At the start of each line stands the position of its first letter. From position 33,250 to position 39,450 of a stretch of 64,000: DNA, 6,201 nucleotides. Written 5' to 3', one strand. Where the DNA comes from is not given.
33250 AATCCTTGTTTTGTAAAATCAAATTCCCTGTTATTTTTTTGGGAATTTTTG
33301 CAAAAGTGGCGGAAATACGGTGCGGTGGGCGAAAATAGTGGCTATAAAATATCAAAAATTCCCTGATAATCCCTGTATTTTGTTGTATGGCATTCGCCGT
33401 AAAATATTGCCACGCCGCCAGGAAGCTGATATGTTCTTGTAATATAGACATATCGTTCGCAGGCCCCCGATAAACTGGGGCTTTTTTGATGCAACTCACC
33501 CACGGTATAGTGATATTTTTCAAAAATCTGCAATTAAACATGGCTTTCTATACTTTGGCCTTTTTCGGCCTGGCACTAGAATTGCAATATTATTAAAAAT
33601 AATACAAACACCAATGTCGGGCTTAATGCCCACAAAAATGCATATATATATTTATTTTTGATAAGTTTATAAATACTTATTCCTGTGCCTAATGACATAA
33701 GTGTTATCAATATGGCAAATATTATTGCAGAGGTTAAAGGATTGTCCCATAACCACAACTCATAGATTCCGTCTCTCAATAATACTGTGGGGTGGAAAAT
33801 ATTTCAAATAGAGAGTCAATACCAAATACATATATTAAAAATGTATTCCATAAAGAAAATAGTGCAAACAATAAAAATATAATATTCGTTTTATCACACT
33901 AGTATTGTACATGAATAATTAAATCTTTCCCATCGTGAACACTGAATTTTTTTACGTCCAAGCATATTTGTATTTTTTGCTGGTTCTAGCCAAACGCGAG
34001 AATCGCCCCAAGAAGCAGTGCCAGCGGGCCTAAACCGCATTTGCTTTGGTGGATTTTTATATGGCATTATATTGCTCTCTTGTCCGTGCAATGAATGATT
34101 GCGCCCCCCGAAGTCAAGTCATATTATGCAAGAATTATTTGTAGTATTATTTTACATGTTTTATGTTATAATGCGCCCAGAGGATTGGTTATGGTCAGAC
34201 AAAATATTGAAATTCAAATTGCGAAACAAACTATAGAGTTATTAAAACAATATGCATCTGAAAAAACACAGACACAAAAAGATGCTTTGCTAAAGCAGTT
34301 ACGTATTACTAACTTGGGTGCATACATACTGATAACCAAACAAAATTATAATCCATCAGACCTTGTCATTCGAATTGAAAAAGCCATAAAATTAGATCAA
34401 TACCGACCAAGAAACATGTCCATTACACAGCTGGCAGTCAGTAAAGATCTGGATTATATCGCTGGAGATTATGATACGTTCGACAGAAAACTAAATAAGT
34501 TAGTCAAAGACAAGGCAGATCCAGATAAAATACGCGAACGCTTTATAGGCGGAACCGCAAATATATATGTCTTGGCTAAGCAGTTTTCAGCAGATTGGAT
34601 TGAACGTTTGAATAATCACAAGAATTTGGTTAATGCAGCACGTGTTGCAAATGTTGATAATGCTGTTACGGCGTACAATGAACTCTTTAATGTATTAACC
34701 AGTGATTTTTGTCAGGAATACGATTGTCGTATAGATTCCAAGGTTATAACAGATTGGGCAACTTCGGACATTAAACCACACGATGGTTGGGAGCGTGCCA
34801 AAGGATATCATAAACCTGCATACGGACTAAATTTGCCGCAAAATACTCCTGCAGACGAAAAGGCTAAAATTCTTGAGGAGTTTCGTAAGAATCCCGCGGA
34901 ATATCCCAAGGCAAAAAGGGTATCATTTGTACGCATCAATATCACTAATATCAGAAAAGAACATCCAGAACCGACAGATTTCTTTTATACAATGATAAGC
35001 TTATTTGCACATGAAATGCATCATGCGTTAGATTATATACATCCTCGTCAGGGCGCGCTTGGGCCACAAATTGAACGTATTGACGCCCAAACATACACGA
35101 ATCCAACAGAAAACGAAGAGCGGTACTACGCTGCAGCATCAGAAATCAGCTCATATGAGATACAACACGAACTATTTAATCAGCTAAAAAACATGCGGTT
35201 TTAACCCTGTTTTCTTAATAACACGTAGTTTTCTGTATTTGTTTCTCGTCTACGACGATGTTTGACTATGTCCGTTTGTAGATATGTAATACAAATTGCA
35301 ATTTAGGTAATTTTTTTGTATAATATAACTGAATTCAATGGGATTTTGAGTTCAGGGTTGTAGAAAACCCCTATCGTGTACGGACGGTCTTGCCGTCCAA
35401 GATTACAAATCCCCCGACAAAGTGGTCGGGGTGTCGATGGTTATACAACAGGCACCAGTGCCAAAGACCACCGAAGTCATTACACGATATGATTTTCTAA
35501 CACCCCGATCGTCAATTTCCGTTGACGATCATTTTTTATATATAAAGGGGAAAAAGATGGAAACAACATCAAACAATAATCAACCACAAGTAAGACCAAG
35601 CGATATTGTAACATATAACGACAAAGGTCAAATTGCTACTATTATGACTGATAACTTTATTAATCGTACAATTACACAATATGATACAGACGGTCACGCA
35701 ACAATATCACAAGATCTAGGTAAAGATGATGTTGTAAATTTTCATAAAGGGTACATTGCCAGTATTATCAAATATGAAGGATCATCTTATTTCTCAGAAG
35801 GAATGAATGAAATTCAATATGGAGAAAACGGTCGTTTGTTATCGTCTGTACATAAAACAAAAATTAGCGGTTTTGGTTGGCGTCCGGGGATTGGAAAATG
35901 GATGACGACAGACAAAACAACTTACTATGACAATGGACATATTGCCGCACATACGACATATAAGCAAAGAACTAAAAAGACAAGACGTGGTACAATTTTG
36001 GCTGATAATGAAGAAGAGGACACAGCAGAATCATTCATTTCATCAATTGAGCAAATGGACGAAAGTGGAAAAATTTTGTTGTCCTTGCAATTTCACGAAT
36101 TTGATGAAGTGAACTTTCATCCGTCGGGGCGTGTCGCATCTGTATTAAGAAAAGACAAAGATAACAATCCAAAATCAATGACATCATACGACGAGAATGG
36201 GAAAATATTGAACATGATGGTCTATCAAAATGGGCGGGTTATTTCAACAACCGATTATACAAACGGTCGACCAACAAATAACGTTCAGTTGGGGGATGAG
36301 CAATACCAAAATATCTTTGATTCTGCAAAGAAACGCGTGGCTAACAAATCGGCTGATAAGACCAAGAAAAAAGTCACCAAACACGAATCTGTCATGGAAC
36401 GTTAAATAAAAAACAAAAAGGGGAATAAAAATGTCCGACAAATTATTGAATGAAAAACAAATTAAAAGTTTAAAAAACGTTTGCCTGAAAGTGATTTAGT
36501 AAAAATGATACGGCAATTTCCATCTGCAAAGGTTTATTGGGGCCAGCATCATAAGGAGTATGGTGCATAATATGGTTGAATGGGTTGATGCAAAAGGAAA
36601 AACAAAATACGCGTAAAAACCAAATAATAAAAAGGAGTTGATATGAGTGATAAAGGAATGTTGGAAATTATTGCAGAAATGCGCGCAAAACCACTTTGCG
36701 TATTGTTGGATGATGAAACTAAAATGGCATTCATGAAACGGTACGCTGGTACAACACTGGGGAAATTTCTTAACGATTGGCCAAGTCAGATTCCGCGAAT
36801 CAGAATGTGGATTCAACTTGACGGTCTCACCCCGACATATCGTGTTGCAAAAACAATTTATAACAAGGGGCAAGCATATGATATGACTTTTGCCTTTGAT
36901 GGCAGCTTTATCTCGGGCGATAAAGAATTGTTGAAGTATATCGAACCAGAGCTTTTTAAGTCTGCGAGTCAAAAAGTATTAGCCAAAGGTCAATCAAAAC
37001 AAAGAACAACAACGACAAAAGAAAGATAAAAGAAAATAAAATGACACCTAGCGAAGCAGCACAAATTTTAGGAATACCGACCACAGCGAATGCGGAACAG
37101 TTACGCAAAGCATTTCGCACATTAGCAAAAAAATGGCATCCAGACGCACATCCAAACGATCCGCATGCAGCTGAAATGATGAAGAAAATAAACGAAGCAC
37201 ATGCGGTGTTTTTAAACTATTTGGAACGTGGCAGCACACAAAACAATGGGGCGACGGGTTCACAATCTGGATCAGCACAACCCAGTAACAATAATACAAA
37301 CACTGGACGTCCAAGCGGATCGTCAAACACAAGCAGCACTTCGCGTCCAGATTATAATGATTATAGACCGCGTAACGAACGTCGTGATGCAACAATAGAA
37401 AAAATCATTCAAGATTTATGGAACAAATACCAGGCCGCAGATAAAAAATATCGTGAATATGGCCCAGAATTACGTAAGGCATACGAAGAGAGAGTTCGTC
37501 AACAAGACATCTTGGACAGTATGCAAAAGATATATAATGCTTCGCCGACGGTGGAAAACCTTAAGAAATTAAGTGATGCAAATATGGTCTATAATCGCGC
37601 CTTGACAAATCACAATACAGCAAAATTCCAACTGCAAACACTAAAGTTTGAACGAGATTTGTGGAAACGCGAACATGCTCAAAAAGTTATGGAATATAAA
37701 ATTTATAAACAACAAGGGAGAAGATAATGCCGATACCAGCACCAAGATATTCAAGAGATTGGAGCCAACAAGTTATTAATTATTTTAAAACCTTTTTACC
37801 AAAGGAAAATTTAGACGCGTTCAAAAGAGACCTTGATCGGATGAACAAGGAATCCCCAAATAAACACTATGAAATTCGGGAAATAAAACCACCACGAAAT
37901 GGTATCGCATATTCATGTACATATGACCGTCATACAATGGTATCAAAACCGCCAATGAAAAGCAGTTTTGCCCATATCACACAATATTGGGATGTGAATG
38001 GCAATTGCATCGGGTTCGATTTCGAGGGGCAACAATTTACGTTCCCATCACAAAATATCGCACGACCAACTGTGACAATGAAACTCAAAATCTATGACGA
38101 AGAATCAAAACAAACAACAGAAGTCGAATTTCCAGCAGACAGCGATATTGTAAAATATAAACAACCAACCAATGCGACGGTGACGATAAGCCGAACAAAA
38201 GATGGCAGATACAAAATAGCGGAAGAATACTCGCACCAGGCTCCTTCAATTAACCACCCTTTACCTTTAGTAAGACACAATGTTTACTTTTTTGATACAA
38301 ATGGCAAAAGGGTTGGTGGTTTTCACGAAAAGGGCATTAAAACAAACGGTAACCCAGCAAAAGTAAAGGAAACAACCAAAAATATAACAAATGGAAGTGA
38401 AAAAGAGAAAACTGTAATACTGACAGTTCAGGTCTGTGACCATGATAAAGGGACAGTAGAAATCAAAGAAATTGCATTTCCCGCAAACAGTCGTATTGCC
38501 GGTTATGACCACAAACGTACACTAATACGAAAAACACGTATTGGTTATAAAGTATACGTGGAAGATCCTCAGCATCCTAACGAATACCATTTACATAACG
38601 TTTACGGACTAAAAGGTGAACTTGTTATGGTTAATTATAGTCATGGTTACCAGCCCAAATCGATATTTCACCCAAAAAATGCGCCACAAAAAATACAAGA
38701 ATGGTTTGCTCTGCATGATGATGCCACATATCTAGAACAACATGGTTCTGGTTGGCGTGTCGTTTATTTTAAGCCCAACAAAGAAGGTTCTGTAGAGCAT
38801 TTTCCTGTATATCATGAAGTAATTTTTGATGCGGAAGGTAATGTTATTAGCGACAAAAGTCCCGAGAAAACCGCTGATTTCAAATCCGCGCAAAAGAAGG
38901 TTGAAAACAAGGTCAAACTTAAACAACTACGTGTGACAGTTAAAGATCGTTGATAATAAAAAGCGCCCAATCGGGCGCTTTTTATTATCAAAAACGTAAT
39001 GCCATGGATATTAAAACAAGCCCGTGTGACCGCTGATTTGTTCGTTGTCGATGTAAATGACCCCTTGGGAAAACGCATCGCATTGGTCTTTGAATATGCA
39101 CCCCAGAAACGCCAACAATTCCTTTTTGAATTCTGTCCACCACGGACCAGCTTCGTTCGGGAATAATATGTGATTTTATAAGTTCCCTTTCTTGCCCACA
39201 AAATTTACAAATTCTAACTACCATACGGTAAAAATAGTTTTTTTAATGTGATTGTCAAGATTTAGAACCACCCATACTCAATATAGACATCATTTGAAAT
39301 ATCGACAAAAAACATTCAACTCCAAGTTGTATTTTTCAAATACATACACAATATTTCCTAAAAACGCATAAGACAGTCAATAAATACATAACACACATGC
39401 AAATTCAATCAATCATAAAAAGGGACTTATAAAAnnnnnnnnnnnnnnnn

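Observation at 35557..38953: Operon pairing MORN/YwqK-like repeat proteins with a J-domain protein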

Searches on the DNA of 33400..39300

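Call 92: search_rna_families(source=window, start=33400, end=39300, threshold=evalue, max_evalue=1)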
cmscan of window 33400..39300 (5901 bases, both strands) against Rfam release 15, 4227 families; matches with E-value up to 1: 6.
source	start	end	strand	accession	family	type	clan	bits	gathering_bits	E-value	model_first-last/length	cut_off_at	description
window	35425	35517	+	RF02221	sRNA-Xcc1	Gene; sRNA;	-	36.1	53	0.0012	1-87/87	no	sRNA-Xcc1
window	38879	38987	+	RF01408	sraL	Gene; sRNA;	-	32.6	39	0.00018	1-142/142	no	sraL Hfq binding RNA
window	38941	38990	+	RF02054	STnc420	Gene; sRNA;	-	26.6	70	0.056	1-58/58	no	Salmonella enterica sRNA STnc420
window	38955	39079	-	RF00512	Leu_leader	Cis-reg; leader;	-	26.2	50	0.031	1-148/148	no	Leucine operon leader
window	38904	39015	-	RF01770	rimP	Cis-reg; leader;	-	24.8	47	0.94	1-102/102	no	Gammaprotebacteria rimP leader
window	38955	38983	-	RF02054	STnc420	Gene; sRNA;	-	24.2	70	0.23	27-54/58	no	Salmonella enterica sRNA STnc420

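Call 101: search_rna_families(source=window, start=35300, end=35580, threshold=evalue, max_evalue=1, show_alignments=1)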
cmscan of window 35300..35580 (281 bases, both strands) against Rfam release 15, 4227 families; matches with E-value up to 1: 1.
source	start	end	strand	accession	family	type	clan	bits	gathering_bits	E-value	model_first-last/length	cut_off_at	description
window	35425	35517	+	RF02221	sRNA-Xcc1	Gene; sRNA;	-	36.1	53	5.8e-05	1-87/87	no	sRNA-Xcc1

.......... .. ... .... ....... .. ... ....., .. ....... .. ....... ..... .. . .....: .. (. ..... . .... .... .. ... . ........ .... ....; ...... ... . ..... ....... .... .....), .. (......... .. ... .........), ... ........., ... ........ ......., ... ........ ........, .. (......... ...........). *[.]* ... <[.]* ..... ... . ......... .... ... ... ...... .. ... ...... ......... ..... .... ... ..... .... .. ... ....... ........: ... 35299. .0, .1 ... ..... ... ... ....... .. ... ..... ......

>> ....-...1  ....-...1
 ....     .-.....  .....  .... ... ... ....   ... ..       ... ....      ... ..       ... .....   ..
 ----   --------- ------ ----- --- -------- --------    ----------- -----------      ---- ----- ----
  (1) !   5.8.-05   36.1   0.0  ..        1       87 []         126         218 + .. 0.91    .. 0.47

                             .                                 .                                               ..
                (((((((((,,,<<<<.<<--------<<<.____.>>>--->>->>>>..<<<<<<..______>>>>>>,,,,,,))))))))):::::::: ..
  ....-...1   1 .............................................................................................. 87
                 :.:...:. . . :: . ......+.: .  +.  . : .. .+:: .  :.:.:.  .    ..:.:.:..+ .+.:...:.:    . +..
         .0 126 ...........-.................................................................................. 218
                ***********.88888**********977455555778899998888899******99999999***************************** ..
